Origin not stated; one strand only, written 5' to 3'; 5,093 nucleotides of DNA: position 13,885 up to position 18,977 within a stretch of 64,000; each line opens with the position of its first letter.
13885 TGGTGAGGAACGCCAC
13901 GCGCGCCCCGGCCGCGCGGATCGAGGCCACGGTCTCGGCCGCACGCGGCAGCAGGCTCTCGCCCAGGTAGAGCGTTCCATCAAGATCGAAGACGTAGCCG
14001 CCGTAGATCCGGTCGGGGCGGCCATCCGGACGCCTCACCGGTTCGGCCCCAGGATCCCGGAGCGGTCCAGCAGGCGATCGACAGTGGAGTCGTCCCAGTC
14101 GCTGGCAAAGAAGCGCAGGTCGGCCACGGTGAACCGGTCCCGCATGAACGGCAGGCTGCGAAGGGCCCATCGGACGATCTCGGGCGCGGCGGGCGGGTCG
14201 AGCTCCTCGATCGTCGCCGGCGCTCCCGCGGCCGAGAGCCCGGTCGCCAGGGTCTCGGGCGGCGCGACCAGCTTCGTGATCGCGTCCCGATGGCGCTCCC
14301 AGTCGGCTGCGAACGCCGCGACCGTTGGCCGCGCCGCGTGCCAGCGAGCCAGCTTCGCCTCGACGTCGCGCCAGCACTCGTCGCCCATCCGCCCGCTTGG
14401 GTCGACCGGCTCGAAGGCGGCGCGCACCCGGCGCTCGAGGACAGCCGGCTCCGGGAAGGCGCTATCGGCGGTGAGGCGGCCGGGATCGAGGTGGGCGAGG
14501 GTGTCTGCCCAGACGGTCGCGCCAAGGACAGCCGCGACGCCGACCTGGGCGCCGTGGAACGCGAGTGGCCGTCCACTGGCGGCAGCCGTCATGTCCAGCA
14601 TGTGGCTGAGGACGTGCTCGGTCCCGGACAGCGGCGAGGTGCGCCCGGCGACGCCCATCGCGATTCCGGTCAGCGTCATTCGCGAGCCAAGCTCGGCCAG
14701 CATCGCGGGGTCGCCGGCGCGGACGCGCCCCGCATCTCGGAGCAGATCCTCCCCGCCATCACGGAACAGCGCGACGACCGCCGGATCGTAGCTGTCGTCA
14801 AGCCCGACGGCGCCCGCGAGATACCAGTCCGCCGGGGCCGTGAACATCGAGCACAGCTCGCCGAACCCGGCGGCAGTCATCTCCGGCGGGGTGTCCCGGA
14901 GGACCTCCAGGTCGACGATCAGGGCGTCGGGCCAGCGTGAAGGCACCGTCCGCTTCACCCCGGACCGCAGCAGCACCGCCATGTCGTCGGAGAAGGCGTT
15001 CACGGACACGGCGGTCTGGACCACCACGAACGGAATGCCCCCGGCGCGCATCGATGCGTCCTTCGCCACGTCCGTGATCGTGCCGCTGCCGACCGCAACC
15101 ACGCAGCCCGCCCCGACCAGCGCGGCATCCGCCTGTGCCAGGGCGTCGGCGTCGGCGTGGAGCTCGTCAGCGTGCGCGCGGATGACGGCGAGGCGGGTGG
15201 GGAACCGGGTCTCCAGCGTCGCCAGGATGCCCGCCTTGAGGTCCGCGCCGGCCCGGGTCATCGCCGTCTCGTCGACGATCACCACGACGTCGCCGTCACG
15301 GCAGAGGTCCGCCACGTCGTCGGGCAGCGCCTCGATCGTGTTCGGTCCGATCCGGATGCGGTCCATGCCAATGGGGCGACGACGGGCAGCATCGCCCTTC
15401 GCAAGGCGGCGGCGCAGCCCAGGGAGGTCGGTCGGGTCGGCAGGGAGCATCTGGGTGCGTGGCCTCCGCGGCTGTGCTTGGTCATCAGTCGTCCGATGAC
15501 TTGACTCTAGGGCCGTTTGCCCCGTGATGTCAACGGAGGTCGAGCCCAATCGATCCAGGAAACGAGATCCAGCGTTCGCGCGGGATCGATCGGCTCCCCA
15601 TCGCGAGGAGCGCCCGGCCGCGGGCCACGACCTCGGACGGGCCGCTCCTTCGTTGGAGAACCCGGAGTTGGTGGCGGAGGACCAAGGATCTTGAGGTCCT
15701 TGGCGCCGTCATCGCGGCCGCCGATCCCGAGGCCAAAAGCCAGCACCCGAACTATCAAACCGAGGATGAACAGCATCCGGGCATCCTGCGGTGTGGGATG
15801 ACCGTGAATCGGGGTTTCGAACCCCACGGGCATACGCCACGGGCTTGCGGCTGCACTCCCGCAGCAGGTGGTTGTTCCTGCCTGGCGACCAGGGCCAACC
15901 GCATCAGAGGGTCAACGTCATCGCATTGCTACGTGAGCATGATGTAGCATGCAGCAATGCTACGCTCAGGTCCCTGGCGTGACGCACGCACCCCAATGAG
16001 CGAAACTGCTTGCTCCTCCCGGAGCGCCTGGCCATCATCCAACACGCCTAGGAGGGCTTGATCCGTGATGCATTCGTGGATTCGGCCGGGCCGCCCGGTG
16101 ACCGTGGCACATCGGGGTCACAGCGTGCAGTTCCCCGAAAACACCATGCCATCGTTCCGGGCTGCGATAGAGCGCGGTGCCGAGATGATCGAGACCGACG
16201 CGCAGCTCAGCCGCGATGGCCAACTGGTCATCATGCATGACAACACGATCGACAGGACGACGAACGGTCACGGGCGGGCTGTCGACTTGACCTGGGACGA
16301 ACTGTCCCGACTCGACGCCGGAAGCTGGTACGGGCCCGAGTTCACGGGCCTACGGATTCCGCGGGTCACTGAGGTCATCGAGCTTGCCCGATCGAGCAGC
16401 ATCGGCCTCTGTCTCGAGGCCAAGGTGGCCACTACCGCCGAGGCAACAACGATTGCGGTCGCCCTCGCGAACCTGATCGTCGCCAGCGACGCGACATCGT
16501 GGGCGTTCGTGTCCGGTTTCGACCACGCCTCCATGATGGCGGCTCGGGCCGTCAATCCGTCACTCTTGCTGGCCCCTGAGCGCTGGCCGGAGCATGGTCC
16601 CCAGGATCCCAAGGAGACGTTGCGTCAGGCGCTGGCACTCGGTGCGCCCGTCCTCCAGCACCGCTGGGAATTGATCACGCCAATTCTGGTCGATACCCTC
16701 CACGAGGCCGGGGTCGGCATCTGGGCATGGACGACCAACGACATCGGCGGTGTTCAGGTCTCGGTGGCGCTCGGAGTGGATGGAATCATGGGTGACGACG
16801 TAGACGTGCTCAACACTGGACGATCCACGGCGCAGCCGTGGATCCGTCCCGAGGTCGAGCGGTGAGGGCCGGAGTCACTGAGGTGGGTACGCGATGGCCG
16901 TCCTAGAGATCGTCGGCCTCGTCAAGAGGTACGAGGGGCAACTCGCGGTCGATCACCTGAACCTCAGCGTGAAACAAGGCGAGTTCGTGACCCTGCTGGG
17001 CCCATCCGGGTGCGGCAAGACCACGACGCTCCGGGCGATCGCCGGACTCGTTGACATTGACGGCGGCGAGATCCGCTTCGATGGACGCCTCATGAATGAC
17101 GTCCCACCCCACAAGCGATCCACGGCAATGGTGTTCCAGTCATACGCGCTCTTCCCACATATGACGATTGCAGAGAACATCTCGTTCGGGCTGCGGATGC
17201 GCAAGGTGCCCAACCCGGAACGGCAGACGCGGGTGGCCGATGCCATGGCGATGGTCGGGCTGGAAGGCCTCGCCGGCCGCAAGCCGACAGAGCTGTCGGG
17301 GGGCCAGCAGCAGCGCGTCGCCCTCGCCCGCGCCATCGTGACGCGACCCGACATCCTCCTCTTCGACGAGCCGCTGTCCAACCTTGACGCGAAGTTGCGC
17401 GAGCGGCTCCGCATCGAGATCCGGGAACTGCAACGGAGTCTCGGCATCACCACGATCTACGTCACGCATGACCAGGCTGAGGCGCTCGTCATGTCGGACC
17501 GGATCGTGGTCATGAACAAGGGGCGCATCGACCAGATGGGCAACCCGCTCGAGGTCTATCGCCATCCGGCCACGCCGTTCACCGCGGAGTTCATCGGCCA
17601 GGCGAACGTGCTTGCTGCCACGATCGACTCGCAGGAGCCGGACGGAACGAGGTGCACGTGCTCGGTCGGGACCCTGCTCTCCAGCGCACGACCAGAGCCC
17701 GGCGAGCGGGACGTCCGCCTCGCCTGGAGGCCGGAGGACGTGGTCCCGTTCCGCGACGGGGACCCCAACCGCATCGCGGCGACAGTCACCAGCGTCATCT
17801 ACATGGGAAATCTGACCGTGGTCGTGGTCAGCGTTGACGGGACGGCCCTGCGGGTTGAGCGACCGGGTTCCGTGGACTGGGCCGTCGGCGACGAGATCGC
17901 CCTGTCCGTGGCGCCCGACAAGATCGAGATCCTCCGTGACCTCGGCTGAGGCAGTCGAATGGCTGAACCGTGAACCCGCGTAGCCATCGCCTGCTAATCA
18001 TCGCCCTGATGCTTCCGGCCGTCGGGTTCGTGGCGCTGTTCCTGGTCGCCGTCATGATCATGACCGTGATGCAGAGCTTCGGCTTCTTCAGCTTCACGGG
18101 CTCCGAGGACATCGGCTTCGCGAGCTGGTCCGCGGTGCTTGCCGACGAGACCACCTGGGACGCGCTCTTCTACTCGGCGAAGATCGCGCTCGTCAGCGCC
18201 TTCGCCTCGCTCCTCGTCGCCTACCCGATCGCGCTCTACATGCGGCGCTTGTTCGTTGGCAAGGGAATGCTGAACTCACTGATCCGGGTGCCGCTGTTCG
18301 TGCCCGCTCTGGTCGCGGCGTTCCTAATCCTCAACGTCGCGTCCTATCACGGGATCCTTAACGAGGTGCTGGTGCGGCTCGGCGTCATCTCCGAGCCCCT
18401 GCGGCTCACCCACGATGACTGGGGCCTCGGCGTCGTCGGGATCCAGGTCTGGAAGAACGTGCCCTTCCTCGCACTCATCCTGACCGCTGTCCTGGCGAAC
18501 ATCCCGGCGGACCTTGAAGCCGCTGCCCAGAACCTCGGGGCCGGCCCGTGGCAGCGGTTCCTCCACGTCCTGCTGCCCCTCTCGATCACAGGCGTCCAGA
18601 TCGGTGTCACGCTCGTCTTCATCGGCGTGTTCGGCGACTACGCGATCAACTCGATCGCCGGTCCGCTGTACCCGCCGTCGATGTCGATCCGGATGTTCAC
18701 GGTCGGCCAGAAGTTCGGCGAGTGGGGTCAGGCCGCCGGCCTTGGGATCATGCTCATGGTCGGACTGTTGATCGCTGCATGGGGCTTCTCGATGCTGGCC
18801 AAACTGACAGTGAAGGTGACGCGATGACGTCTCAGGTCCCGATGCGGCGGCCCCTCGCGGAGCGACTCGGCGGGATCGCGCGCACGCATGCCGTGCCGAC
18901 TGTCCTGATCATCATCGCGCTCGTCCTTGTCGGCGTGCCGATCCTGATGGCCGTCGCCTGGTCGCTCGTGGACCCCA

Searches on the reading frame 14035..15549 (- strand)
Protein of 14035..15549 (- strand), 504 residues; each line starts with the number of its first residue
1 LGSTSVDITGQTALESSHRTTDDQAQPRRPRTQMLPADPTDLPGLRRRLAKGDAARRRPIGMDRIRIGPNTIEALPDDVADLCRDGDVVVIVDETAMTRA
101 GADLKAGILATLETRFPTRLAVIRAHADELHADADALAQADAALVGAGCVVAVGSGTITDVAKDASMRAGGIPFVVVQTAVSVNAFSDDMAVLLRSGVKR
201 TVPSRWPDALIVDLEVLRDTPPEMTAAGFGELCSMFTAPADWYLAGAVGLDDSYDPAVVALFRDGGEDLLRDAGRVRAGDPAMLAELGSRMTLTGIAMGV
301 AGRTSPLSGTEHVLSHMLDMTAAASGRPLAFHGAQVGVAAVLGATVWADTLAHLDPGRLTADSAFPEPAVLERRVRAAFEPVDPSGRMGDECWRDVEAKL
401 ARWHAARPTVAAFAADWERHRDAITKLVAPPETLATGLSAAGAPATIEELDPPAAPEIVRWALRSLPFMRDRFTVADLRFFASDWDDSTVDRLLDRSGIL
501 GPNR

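Call 108: search_protein_families(library=pfam, proteins=[window:14035-15549:-], max_evalue=0.00001)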
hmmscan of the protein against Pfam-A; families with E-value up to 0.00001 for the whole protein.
window:14035-15549:- (504 aa): 2 families
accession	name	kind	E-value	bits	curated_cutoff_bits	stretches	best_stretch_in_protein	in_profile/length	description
PF13685.12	Fe-ADH_2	-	4.2e-21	76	28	1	66-221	1-149/149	Iron-containing alcohol dehydrogenase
PF00465.25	Fe-ADH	-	8.2e-06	26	31.3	0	64-213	3-167/168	Iron-containing alcohol dehydrogenase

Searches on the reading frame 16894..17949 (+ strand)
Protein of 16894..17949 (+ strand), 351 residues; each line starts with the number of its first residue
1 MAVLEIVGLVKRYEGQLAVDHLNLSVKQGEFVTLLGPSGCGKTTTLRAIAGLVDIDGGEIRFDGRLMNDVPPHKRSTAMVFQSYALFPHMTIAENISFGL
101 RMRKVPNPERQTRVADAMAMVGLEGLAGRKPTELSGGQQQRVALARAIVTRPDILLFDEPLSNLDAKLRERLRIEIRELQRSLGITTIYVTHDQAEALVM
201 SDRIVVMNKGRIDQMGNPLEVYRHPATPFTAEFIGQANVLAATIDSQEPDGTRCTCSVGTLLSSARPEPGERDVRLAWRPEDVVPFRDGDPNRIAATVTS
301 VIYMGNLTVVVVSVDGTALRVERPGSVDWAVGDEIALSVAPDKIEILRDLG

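Call 108: search_protein_families(library=pfam, proteins=[window:16894-17949:+], max_evalue=0.00001)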
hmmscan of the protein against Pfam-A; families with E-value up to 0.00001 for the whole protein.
window:16894-17949:+ (351 aa): 3 families
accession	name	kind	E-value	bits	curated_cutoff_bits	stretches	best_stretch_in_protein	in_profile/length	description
PF00005.33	ABC_tran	-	4.6e-37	128.1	25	1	20-161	2-136/137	ABC transporter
PF08402.16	TOBE_2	-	3.3e-11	43.6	21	1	279-344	4-73/76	TOBE domain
PF13304.12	AAA_21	-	3.1e-10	41.1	27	1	117-194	221-300/304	AAA domain, putative AbiEii toxin, Type IV TA system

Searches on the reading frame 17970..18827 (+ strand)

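Call 108: search_protein_families(library=pfam, proteins=[window:17970-18827:+], max_evalue=0.00001)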
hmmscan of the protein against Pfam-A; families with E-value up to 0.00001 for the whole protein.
window:17970-18827:+ (285 aa): 1 family
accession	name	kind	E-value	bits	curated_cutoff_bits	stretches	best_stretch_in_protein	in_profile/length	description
PF00528.27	BPD_transp_1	-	4.5e-14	53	26.4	1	85-275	6-177/184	Binding-protein-dependent transport system inner membrane component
